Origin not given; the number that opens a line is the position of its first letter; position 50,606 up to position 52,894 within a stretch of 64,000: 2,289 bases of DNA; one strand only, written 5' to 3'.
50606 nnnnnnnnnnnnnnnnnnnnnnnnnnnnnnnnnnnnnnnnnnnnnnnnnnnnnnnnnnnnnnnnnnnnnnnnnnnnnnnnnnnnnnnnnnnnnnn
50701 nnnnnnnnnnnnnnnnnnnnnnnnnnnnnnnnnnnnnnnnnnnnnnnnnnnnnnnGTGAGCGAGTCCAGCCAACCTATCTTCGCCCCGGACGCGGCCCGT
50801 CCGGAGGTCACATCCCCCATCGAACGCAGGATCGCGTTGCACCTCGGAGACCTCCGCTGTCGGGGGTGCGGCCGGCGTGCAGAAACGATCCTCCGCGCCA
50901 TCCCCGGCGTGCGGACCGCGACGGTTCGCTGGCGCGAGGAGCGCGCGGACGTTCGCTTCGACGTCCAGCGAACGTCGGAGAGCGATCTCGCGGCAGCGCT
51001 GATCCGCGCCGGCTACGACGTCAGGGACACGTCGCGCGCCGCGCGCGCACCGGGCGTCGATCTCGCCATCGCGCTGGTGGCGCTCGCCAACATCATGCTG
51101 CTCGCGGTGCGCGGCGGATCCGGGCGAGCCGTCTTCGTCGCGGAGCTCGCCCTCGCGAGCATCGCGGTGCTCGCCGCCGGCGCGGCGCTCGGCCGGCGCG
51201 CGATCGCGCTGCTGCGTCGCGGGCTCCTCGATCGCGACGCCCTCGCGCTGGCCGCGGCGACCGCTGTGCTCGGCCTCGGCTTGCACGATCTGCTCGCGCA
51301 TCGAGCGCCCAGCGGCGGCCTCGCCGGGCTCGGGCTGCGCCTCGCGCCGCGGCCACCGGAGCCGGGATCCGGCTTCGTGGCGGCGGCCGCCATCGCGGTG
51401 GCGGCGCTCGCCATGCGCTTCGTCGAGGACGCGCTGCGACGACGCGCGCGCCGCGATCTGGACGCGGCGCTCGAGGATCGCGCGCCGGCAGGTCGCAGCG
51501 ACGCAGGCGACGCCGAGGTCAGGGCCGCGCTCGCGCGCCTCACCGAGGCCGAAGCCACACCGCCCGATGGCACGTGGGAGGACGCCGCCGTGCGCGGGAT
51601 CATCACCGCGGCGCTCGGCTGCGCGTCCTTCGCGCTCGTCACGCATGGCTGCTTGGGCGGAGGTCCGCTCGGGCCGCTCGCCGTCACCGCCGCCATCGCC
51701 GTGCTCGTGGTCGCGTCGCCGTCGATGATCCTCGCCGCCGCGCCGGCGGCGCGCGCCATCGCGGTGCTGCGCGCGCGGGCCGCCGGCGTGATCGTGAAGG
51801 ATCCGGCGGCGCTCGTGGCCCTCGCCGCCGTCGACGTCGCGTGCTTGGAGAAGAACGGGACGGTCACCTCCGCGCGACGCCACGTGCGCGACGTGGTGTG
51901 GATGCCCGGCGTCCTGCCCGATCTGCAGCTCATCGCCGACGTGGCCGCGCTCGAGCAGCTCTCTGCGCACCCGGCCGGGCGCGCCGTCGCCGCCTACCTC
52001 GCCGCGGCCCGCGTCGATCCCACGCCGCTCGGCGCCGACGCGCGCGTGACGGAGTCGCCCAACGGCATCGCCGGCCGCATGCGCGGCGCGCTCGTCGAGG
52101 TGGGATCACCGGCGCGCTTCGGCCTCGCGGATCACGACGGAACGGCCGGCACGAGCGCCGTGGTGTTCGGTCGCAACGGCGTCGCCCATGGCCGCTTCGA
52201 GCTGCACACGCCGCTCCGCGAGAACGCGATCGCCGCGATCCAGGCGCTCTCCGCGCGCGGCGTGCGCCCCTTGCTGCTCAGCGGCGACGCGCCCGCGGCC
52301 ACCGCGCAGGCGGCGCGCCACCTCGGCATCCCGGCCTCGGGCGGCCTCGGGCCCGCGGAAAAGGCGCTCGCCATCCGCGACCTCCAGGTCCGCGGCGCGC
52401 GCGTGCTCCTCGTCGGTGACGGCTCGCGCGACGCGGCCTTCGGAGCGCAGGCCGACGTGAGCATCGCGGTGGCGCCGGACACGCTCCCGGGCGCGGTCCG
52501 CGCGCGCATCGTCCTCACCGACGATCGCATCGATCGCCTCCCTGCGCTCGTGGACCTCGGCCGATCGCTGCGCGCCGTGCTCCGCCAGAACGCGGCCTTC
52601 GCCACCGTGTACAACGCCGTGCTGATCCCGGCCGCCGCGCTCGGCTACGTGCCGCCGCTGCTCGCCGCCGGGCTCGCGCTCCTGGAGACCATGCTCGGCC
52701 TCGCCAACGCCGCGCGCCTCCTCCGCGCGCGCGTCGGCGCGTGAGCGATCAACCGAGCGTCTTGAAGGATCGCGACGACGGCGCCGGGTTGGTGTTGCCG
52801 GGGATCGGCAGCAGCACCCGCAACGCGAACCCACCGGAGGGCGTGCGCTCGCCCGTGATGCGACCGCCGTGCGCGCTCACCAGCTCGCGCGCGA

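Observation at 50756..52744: Full-length heavy-metal P-type ATPase homolog with every catalytic motif degenerate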

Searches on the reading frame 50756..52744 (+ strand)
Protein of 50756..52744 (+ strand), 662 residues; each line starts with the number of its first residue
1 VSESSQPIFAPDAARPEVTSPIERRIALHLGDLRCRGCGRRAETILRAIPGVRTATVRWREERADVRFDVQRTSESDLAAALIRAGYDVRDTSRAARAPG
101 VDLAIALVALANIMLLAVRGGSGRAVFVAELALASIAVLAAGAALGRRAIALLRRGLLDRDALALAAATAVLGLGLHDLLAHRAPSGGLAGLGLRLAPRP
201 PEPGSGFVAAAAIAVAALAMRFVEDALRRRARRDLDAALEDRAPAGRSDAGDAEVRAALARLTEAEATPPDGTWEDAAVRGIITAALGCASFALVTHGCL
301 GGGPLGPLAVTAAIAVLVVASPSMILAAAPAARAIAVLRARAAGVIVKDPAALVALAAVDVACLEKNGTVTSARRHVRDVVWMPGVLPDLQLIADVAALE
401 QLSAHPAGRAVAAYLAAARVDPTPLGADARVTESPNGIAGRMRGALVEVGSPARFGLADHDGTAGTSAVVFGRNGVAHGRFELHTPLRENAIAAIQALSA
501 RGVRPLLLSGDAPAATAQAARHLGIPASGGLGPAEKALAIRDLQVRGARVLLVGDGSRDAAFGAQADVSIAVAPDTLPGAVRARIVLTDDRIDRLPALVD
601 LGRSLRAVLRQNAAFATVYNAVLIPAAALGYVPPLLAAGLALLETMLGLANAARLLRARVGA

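Call 3: search_protein_families(library=pfam, proteins=[window:50756-52744:+], max_evalue=1)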
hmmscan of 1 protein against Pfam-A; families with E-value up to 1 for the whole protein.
window:50756-52744:+ (662 aa): 3 families
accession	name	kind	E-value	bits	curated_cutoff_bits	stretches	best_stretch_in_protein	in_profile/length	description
PF00702.32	Hydrolase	-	5e-16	60.1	26.4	1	366-567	8-191/191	haloacid dehalogenase-like hydrolase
PF00403.32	HMA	-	5.4e-07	30.3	24.8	1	30-88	4-62/62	Heavy-metal-associated domain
PF13565.12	HTH_32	-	0.48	11.4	33.7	0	228-273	6-46/73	Homeodomain-like domain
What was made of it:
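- Checked: Pfam finds HMA (aa 30-88, 30.3 bits) and the HAD hydrolase fold (aa 366-567, 60.1 bits) (call 3).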

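Call 4: search_protein_families(library=ncbifam, proteins=[window:50756-52744:+], max_evalue=1)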
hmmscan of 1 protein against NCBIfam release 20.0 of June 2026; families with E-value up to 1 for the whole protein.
window:50756-52744:+ (662 aa): 26 families (the best 25 are shown)
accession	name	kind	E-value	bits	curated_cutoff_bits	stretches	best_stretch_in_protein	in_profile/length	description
TIGR01525.1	ATPase-IB_hvy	subfamily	2e-57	195.3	346.25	1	276-655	167-560/560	heavy metal translocating P-type ATPase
TIGR01511.1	ATPase-IB1_Cu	subfamily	4.2e-42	144.7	397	1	309-652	211-538/542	copper-translocating P-type ATPase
TIGR01512.1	ATPase-IB2_Cd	subfamily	6.2e-41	140.6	313.5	1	311-657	186-494/494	cadmium family heavy metal-translocating P-type ATPase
NF008262.1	PRK11033.1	equivalog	6.5e-39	134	1005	2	313-659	379-731/731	zinc/cadmium/mercury/lead-transporting ATPase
NF033775.1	P_type_ZntA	exception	7.4e-35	120.4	1240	2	313-658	384-731/732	Zn(II)/Cd(II)/Pb(II) translocating P-type ATPase ZntA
NF007952.0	PRK10671.1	equivalog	2.3e-32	112.1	1316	2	310-657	472-833/838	copper-exporting P-type ATPase CopA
TIGR01494.1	ATPase_P-type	subfamily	1e-29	103.3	62.3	2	464-637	304-470/478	HAD-IC family P-type ATPase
TIGR01497.1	kdpB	equivalog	3.6e-11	41.9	527.9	2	495-606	455-567/675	potassium-transporting ATPase subunit KdpB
NF011702.0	PRK15122.1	subfamily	1.2e-08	33.4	975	3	309-374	323-388/907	magnesium-translocating P-type ATPase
NF041115.1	UxxU_metal_bind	equivalog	4.9e-08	33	95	1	24-87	4-67/74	metal-binding (seleno)protein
TIGR01522.1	ATPase-IIA2_Ca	equivalog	3.1e-07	28.6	798.3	3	533-604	573-645/854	calcium-transporting P-type ATPase, PMR1-type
TIGR01524.1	ATPase-IIIB_Mg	equivalog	5.2e-07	27.9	610.75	2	312-376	289-353/867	magnesium-translocating P-type ATPase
NF010609.0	PRK14010.1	equivalog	5.9e-07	28.1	1323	1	463-608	419-564/673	K(+)-transporting ATPase subunit B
NF047957.1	CopZ_AFE_1862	equivalog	8.3e-06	26.1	85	1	32-89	7-61/62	CopZ family metallochaperone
NF033556.1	MerTP_fusion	equivalog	1.2e-05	25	180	1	26-89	122-185/186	mercuric transport protein MerTP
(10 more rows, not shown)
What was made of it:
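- Closest known: Small HMA metallochaperones and membrane-tethered HMA proteins. Same: NCBIfam gives weak hits to CopZ, MerP and MerTP models (call 4).
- Below the NCBIfam cut-offs for P1B families: TIGR01525 195 vs 346; TIGR01511 145 vs 397 (call 4).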

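Call 5: search_solved_structures(query=window:50756-52741:+, max_evalue=0.01, show_alignments=2)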
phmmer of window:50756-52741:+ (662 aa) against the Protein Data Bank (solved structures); distinct sequences matched with E-value up to 0.01: 103 (the best 60 are shown).
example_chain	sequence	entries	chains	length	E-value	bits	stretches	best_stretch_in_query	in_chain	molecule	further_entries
3j09_A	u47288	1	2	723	1.1e-30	110.1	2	257-650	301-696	copper-exporting P-type ATPase A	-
8q73_A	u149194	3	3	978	1.7e-27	99.6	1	308-635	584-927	Copper-transporting ATPase HMA4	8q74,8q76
8q75_A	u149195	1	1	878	3.3e-27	98.6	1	308-635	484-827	Copper-transporting ATPase HMA4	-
4umv_A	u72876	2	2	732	6.6e-27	97.6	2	314-659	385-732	ZINC-TRANSPORTING ATPASE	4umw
7r0g_A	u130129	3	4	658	7.8e-27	97.4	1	257-650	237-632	Putative copper-exporting P-type ATPase A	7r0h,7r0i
3j08_A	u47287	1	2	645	8e-27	97.3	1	257-650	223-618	copper-exporting P-type ATPase A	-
7xuk_A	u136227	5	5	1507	3.3e-23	85.4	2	447-633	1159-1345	Copper-transporting ATPase 2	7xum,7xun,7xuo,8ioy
7qbz_A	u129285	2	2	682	2.1e-22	82.8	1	312-657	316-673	Cadmium translocating P-type ATPase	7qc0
3rfu_A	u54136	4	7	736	3.6e-21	78.7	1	280-657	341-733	Copper efflux ATPase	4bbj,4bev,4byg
7si3_A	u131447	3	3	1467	4.8e-20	75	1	442-646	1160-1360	P-type Cu(+) transporter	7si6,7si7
3sky_A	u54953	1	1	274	3.8e-14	55.5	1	359-608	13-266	Copper-exporting P-type ATPase B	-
3skx_A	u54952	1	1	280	5.7e-14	54.9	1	359-605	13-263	Copper-exporting P-type ATPase B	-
3a1c_A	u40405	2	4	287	7.1e-14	54.6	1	342-605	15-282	Probable copper-exporting P-type ATPase A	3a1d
2yj3_A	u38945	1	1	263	5.2e-13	51.7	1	343-600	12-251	COPPER-TRANSPORTING ATPASE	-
3a1e_A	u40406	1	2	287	8.3e-13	51.1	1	342-605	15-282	Probable copper-exporting P-type ATPase A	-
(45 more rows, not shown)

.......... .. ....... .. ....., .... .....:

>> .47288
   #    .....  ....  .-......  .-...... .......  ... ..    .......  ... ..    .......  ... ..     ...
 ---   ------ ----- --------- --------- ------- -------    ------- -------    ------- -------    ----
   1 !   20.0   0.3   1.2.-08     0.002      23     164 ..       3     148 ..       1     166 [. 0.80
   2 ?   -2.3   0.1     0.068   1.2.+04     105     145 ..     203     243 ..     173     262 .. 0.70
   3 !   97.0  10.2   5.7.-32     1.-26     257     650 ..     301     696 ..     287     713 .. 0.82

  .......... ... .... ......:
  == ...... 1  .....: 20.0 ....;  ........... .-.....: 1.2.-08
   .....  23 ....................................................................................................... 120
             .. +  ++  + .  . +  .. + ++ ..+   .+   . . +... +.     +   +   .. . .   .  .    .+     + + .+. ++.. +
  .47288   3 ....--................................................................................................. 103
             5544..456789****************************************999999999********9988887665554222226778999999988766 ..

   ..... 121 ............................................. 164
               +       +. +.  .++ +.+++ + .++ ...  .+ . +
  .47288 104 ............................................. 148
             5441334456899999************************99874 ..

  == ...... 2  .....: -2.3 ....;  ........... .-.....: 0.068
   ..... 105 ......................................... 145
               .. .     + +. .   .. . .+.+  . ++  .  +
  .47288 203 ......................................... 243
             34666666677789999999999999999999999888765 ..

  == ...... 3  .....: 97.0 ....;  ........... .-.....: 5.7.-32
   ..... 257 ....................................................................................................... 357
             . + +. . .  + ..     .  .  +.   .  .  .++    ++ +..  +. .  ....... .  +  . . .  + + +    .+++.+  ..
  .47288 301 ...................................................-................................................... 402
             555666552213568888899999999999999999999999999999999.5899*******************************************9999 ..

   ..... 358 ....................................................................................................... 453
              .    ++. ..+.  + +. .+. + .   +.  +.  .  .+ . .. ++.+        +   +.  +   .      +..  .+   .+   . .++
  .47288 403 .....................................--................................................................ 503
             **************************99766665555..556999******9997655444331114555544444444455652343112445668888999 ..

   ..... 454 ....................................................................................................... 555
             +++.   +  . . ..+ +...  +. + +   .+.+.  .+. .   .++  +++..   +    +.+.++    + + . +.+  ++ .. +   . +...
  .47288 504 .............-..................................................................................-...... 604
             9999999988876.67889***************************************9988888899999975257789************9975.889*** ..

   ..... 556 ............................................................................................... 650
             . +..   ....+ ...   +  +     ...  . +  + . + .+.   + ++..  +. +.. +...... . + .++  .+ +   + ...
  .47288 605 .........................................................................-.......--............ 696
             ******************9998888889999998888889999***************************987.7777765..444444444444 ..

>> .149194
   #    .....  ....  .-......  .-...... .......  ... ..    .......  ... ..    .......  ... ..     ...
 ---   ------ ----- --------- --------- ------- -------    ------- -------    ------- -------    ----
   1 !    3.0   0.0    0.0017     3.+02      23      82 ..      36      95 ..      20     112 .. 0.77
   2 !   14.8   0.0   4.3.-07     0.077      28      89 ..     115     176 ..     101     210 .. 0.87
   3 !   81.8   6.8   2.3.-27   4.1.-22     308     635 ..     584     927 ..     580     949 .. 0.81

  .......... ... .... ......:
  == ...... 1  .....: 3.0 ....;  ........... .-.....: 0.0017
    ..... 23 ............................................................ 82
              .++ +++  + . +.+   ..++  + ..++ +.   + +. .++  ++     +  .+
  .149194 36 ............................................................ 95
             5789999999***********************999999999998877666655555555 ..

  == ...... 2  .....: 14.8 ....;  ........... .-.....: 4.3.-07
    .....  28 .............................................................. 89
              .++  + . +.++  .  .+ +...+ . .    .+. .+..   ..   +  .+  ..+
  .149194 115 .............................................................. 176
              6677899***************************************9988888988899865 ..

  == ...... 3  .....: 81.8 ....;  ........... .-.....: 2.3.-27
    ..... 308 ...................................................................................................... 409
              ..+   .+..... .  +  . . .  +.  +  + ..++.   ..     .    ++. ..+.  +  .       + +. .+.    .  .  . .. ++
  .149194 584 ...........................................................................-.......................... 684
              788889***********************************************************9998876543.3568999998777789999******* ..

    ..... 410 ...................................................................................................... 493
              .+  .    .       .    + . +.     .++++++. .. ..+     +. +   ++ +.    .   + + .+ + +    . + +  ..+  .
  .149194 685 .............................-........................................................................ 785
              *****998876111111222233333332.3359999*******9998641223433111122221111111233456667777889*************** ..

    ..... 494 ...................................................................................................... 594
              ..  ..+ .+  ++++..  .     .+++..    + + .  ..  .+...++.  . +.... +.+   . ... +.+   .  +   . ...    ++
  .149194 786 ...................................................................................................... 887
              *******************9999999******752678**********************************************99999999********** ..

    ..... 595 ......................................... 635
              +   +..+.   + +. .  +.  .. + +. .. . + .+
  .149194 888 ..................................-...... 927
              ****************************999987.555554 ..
